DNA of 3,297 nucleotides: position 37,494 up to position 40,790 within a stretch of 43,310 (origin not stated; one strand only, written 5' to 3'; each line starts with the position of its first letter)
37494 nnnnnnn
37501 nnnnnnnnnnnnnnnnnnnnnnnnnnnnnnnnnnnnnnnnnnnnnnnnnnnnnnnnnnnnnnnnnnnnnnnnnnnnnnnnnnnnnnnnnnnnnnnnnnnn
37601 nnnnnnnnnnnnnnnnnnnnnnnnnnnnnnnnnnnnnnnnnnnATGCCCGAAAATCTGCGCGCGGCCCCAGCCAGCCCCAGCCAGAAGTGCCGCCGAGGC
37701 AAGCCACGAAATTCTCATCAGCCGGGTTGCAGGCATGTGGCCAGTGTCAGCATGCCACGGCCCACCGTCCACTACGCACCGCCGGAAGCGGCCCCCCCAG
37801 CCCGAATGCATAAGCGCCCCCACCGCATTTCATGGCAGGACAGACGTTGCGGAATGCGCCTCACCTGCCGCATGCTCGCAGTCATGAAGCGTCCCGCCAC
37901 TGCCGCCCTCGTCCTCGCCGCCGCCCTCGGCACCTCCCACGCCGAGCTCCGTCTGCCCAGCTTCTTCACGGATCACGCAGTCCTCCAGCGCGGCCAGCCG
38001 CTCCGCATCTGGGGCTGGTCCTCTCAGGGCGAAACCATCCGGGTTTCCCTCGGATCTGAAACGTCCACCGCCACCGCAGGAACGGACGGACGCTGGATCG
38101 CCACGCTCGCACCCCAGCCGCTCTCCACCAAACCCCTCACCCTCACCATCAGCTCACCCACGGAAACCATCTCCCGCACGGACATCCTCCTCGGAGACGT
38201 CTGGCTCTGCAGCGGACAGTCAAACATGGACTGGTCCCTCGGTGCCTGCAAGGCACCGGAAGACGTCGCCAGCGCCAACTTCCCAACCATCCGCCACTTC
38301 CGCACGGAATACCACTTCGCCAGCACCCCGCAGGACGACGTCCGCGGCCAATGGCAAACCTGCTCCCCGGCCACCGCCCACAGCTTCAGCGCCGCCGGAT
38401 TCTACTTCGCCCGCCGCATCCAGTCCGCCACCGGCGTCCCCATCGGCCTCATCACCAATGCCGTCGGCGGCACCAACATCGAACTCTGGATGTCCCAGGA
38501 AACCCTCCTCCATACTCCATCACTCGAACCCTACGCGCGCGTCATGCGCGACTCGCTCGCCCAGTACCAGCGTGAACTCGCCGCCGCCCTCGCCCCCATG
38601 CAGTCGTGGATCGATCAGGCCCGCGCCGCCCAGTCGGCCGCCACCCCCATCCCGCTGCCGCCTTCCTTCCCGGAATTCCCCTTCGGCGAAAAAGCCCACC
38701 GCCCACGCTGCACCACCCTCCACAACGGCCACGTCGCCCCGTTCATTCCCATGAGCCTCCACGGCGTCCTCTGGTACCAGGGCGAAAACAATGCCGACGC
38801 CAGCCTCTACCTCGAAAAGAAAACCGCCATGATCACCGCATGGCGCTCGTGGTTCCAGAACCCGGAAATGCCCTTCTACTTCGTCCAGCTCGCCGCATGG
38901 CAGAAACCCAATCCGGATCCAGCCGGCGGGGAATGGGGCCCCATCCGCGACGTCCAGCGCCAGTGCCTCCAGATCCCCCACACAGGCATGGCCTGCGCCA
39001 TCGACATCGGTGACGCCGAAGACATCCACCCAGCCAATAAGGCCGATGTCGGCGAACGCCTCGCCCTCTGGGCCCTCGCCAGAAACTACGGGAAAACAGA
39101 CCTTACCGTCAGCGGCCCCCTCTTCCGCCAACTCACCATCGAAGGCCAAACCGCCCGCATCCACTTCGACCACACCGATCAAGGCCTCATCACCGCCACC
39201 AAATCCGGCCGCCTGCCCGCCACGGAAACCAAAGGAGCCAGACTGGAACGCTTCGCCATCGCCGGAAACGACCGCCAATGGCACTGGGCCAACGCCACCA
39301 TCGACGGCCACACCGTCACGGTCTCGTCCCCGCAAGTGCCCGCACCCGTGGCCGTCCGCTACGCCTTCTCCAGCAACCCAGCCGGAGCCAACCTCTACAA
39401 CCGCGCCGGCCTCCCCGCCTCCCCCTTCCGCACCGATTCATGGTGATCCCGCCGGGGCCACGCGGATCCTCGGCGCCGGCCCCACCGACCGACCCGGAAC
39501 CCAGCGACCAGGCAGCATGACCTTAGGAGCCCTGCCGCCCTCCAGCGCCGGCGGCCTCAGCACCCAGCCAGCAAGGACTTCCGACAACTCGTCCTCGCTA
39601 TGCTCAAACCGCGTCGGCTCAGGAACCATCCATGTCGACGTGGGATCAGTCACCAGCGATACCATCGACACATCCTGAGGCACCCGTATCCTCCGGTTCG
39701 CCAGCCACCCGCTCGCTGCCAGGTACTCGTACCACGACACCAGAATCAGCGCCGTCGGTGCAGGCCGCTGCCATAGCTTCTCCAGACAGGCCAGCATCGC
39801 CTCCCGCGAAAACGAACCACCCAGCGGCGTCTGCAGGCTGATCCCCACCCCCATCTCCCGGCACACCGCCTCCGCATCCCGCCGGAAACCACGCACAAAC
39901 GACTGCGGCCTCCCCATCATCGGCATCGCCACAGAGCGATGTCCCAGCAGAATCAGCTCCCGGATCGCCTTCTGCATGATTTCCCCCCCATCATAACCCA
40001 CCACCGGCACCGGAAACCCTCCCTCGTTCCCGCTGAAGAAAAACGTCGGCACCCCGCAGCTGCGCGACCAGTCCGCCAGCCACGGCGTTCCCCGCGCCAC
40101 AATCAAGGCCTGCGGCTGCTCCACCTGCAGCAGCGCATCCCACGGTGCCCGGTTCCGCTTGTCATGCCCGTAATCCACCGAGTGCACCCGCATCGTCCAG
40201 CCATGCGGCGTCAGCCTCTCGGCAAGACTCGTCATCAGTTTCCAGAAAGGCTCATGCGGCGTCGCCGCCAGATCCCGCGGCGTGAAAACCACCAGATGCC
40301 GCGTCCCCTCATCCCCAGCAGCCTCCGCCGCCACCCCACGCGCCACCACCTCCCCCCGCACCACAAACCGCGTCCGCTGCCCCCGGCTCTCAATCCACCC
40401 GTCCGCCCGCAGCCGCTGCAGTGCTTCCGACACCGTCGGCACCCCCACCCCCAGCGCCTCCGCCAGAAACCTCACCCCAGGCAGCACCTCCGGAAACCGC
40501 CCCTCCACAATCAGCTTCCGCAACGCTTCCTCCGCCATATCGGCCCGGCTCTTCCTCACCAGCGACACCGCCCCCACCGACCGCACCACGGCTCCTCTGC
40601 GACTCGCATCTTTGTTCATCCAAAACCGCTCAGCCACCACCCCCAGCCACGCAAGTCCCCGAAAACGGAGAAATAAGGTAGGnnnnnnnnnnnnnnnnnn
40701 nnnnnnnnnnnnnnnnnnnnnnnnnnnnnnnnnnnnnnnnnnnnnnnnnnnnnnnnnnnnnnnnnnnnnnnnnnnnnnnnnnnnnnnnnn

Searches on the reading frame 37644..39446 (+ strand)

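Call 93: search_protein_families(library=pfam, proteins=[window:37644-39446:+], max_evalue=0.0001)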
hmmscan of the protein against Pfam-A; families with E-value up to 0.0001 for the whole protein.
window:37644-39446:+ (600 aa): 1 family
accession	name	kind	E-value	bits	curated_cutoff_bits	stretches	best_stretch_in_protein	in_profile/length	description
PF03629.24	SASA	-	7e-23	81.8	24.8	2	185-313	3-121/226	Carbohydrate esterase, sialic acid-specific acetylesterase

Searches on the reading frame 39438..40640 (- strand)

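Call 93: search_protein_families(library=pfam, proteins=[window:39438-40640:-], max_evalue=0.0001)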
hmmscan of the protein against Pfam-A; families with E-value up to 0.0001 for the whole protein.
window:39438-40640:- (400 aa): 3 families
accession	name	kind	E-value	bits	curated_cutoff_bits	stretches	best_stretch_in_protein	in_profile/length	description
PF00392.27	GntR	-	1.1e-12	47.8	27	1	34-93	3-64/64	Bacterial regulatory proteins, gntR family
PF13377.12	Peripla_BP_3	-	3.2e-09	37.5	26.5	1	227-386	2-167/167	Periplasmic binding protein-like domain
PF13545.12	HTH_Crp_2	-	7.5e-06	26.3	27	1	58-89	27-58/70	Crp-like helix-turn-helix domain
